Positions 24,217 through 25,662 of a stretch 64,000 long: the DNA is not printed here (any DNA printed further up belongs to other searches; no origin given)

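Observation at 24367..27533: ACAD-like oxidase, free-standing A domain and free-standing PCP: a proline-to-pyrrole/pyrroline starter cassette, here feeding an NRPS rather than a PKS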

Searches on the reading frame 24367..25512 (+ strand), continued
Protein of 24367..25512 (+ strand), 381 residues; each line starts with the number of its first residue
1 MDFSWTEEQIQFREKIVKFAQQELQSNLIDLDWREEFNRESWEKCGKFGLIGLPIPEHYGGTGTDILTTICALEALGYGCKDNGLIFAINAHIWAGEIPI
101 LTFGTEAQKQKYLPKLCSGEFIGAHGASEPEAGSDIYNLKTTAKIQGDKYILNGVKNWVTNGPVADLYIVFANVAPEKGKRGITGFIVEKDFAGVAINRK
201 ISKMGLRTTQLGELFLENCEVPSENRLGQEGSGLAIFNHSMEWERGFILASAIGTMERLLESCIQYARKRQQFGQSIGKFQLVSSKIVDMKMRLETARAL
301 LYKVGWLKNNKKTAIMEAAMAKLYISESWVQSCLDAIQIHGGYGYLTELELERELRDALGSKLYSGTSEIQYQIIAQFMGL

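Call 68: search_protein_families(library=pfam, proteins=[L101:2-8017:+, L101:11168-11881:+, L101:11994-13364:+])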
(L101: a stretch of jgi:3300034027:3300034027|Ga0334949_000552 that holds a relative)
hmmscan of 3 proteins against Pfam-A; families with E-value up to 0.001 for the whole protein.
L101:2-8017:+ (2671 aa): 21 families
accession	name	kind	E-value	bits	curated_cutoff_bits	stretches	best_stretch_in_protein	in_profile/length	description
PF00109.32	ketoacyl-synt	-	4.4e-76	256.3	20.8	1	565-818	2-252/252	Beta-ketoacyl synthase, N-terminal domain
PF08659.16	KR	-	2.6e-69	233.2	22.6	1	2014-2195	1-180/180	KR domain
PF00501.34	AMP-binding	-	1.5e-68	231.8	29.9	1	1-315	42-384/384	AMP-binding enzyme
PF00698.26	Acyl_transf_1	-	8.1e-64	216.5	32.7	1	1098-1414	2-317/319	Acyl transferase domain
PF02801.28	Ketoacyl-synt_C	-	5e-42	143.1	20.8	1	827-946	2-118/119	Beta-ketoacyl synthase, C-terminal domain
PF14765.12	PS-DH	-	5e-34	117.7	23.7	1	1602-1757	3-163/166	Polyketide synthase dehydratase N-terminal domain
PF00975.26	Thioesterase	-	1.2e-30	107.9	26.4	1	2401-2654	2-222/226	Thioesterase domain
PF00550.31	PP-binding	-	3e-28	98.3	20.8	2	2293-2358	3-67/67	Phosphopantetheine attachment site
PF21089.3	PKS_DH_N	-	2.5e-27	95.3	27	1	1467-1569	1-102/103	Polyketide synthase dehydratase domain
PF22621.2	CurL-like_PKS_C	-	2.4e-25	88.7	27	1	1012-1075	1-64/64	CurL-like, PKS C-terminal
PF16197.11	KAsynt_C_assoc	-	7.9e-20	71.8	33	1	949-1060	1-107/111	Ketoacyl-synthetase C-terminal extension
PF13193.12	AMP-binding_C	-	6.6e-15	56.2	24.5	1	371-448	1-76/76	AMP-binding enzyme C-terminal domain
PF22336.2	RhiE-like_linker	-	4e-13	49.6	27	1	1016-1080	2-65/67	RhiE-like, KS-MAT linker domain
PF00106.31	adh_short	-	1.4e-12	47.9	26.6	1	2017-2176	4-161/195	short chain dehydrogenase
PF21394.3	Beta-ketacyl_N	-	8.6e-09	35.7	26.9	1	1813-1962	15-162/170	Beta-ketoacyl synthase-like, N-terminal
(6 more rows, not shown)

L101:11168-11881:+ (237 aa): 11 families
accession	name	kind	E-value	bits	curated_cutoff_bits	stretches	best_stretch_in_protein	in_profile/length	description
PF13649.12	Methyltransf_25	-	4.9e-12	46.8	27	1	82-176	1-97/97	Methyltransferase domain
PF13847.12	Methyltransf_31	-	1.8e-11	44.4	27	1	81-184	6-113/145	Methyltransferase domain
PF08242.18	Methyltransf_12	-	3e-10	41.2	30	1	83-178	1-98/98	Methyltransferase domain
PF08241.18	Methyltransf_11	-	8e-09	36.5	21.2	1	83-180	1-95/95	Methyltransferase domain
PF13489.12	Methyltransf_23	-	1.4e-08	35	27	1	76-181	20-117/164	Methyltransferase domain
PF05724.17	TPMT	-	2.1e-08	34.6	26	1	41-218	5-193/218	Thiopurine S-methyltransferase (TPMT)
PF05175.20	MTS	-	8.8e-08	32.4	23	1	73-158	25-113/170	Methyltransferase small domain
PF02353.26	CMAS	-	9.6e-07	28.8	27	1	44-195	19-179/273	Mycolic acid cyclopropane synthetase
PF03848.20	TehB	-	1.8e-05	24.7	20.4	1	66-177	20-129/193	Tellurite resistance protein TehB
PF10294.15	Methyltransf_16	-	0.0001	22.6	21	1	71-190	39-164/174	Lysine methyltransferase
PF05401.17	NodS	-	0.00056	20.2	24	1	78-173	43-137/201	Nodulation protein S (NodS)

L101:11994-13364:+ (456 aa): 6 families
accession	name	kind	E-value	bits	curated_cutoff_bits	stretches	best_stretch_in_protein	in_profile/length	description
PF04820.20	Trp_halogenase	-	5.5e-32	111.6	21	2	111-385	143-389/458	Tryptophan halogenase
PF01494.25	FAD_binding_3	-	9.6e-21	74.8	22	1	10-343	2-320/349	FAD binding domain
PF01266.30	DAO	-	1.8e-10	41.3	27.9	1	11-44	1-34/353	FAD dependent oxidoreductase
PF13450.12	NAD_binding_8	-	3.1e-06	27.8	21.9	1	14-44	1-31/68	NAD(P)-binding Rossmann-like domain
PF05834.18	Lycopene_cycl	-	0.00013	21.7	23.4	0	11-187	1-145/380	Lycopene cyclase protein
PF07992.20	Pyr_redox_2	-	0.00064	19.7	26.1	0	11-43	2-31/291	Pyridine nucleotide-disulphide oxidoreductase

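Call 69: find_encoding_contigs(protein=P0275, flank=10000, max_places=1)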
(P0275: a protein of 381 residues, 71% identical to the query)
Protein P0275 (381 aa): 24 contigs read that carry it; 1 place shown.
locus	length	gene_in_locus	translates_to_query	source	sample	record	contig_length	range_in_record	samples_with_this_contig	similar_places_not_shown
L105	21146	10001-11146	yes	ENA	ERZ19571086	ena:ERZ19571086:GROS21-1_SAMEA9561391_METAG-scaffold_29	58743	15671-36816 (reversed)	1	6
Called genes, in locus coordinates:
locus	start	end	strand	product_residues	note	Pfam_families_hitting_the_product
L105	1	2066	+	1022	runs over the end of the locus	PF06634:DUF1156 (weak)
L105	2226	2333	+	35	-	-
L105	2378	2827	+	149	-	PF01797:Y1_Tnp (weak)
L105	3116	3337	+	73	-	-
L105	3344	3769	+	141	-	PF01850:PIN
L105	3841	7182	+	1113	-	PF00176:SNF2-rel_dom, PF00270:DEAD (weak), PF04851:ResIII, PF00271:Helicase_C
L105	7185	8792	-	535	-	PF01939:NucS_C (weak)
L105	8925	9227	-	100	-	-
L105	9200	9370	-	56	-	-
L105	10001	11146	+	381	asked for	PF02771:Acyl-CoA_dh_N, PF02770:Acyl-CoA_dh_M, PF00441:Acyl-CoA_dh_1, PF08028:Acyl-CoA_dh_2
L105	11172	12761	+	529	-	PF00501:AMP-binding, PF13193:AMP-binding_C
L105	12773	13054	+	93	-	-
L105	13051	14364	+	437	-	PF01266:DAO (weak), PF01494:FAD_binding_3, PF03486:HI0933_like (weak), PF04820:Trp_halogenase, PF05834:Lycopene_cycl (weak), PF07992:Pyr_redox_2, PF12831:FAD_oxidored, PF04820:Trp_halogenase, +2 more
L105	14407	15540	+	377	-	-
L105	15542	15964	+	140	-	-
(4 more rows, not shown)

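Call 77: search_solved_structures(query=L101:11994-13364:+, max_evalue=1e-10)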
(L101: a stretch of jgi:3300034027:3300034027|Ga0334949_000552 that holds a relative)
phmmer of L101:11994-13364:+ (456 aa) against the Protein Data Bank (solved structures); distinct sequences matched with E-value up to 1e-10: 12.
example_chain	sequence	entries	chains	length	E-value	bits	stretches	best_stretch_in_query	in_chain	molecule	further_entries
5buk_A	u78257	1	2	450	1.1e-171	574.7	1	7-449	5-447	FADH2-dependent halogenase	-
7fco_A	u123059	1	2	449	4.7e-169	566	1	7-449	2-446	ChlB4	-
5dbj_E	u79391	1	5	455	7.2e-166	555.5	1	5-450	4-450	FADH2-dependent halogenase PltA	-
8zop_A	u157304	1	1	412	8.4e-50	172.9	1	4-382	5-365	Halogenase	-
3e1t_A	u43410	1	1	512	1.8e-46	162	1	6-385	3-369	Halogenase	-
5bul_A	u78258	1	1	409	7.8e-42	146.7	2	120-413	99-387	flavin-dependent halogenase triple mutant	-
3i3l_A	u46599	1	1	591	3e-39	138.1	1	11-383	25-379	Alkylhalidase CmlS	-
5bva_A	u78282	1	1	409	1.7e-38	135.6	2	120-413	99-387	flavin-dependent halogenase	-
3nix_A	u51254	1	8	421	4e-34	121.3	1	8-422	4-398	Flavoprotein/dehydrogenase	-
8gu0_A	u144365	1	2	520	9.2e-33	116.8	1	11-348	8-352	Non-heme halogenase radH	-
7xgb_A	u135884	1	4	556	3.4e-16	62.2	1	9-346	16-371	Tetracycline 7-halogenase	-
7v0b_A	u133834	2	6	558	3.4e-16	62.2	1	9-346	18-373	Tetracycline 7-halogenase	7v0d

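Call 78: search_protein_families(library=ncbifam, proteins=[L101:11994-13364:+, L101:11168-11881:+, L101:10001-11146:+], max_evalue=1e-10)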
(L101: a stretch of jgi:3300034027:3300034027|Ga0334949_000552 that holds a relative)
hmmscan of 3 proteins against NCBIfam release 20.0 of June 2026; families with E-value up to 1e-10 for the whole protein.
L101:11994-13364:+ (456 aa): 17 families
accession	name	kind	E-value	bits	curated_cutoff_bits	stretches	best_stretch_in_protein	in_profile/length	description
NF033113.0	halo_ClmS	equivalog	3.6e-52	177.6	900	1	12-384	5-359/570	chloramphenicol-biosynthetic FADH2-dependent halogenase CmlS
NF049967.1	QhpG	equivalog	8.1e-40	137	240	1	12-338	1-283/423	flavin-dependent monooxygenase QhpG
TIGR02032.1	GG-red-SF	subfamily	1.9e-36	126.3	158.8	1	10-340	1-296/297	geranylgeranyl reductase family protein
NF038171.1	maturase_LodB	equivalog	6.7e-29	101.1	400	1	117-383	91-346/361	lysine-epsilon-oxidase maturase LodB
NF038174.1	maturase_GoxB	equivalog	1.6e-20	73.5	400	0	11-85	2-74/358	glycine oxidase maturase GoxB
NF045655.1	MkRedMenJ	equivalog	6.5e-17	61.5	700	0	9-192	4-166/406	menaquinone reductase MenJ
NF041080.1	DGGGPL_reductase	equivalog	6.6e-17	61.5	580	1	10-350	2-320/447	digeranylgeranylglycerophospholipid reductase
TIGR02023.1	BchP-ChlP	subfamily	8.8e-16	57.9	343.3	1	111-379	77-329/388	geranylgeranyl diphosphate reductase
NF004835.0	PRK06185.1-4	equivalog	1e-14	54.1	601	1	10-353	11-334/411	FAD-dependent oxidoreductase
NF005720.0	PRK07538.1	subfamily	1.9e-14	53.4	400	0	11-193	4-174/418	hypothetical protein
TIGR01988.1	Ubi-OHases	subfamily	2.6e-14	52.9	224.65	1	11-378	1-346/387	ubiquinone biosynthesis hydroxylase, UbiH/UbiF/VisC/COQ6 family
NF004833.1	PRK06185.1-1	subfamily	2e-13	49.9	488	0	13-72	6-66/403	FAD-dependent oxidoreductase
NF041160.1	DGGPL_Thplmales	equivalog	2.6e-13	49.7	780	1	9-367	3-331/396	digeranylgeranylglycerophospholipid reductase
NF004834.1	PRK06185.1-3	subfamily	2.9e-12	46.1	500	1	10-348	8-326/420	FAD-dependent oxidoreductase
NF006593.0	PRK09126.1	equivalog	1.7e-11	43.7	420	0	300-376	274-347/393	5-demethoxyubiquinol-8 5-hydroxylase UbiM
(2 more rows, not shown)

L101:11168-11881:+ (237 aa): 0 families

L101:10001-11146:+ (381 aa): 22 families
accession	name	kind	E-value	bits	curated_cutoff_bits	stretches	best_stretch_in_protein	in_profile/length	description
NF053553.1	prodigi_MBC_PigA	equivalog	5.9e-134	447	500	1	1-381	1-381/381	prodigiosin MBC biosynthesis dehydrogenase PigA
NF045652.1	ProlPCPDhRedW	equivalog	9.7e-118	393.2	650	1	9-381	4-375/376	L-prolyl-[peptidyl-carrier protein] dehydrogenase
NF042972.1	AcrlCoAredClosAcrC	equivalog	9e-94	314.2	640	1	1-377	1-374/378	acryloyl-CoA reductase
NF058590.1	AcCoDHFadEBacil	equivalog_domain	2.8e-77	260.6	600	1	5-377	21-408/586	acyl-CoA dehydrogenase FadE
NF045552.1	GlutCoADH_Des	equivalog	7e-76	255.9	470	1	1-377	1-377/387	glutaryl-CoA dehydrogenase Acd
NF008997.0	PRK12341.1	equivalog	1.1e-63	215.5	537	1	1-374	1-371/382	acyl-CoA dehydrogenase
NF043006.1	CyhCrbnylCoADH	equivalog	1.3e-63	215.3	650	1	7-377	6-373/380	cyclohexane-1-carbonyl-CoA dehydrogenase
NF042439.1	SulpropCoADesulf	equivalog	4.3e-63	213.3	600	1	15-377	3-368/379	3-sulfinopropanoyl-CoA desulfinase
TIGR03207.1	cyc_hxne_CoA_dh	equivalog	2.4e-48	164.8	575.35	1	7-377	3-369/372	cyclohexanecarboxyl-CoA dehydrogenase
NF002885.1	PRK03354.1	equivalog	1.2e-47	162.8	540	1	1-371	1-365/378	crotonobetainyl-CoA dehydrogenase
NF052270.1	Staph_DH_FadE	equivalog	5.8e-46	157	600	1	6-379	22-393/400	acyl-CoA dehydrogenase FadE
TIGR03203.1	pimD_small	equivalog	5.8e-33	114.5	652.7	1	2-351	1-348/378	pimeloyl-CoA dehydrogenase small subunit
TIGR03204.1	pimC_large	equivalog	1.3e-26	93.4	623.85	1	2-293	1-290/395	pimeloyl-CoA dehydrogenase large subunit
NF007000.1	PRK09463.1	subfamily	1.7e-26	92.8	600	1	35-344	72-397/726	acyl-CoA dehydrogenase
NF049984.1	Rv1679_FadE16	equivalog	4.4e-25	88.7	600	1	29-369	17-355/371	Rv1679 family acyl-CoA dehydrogenase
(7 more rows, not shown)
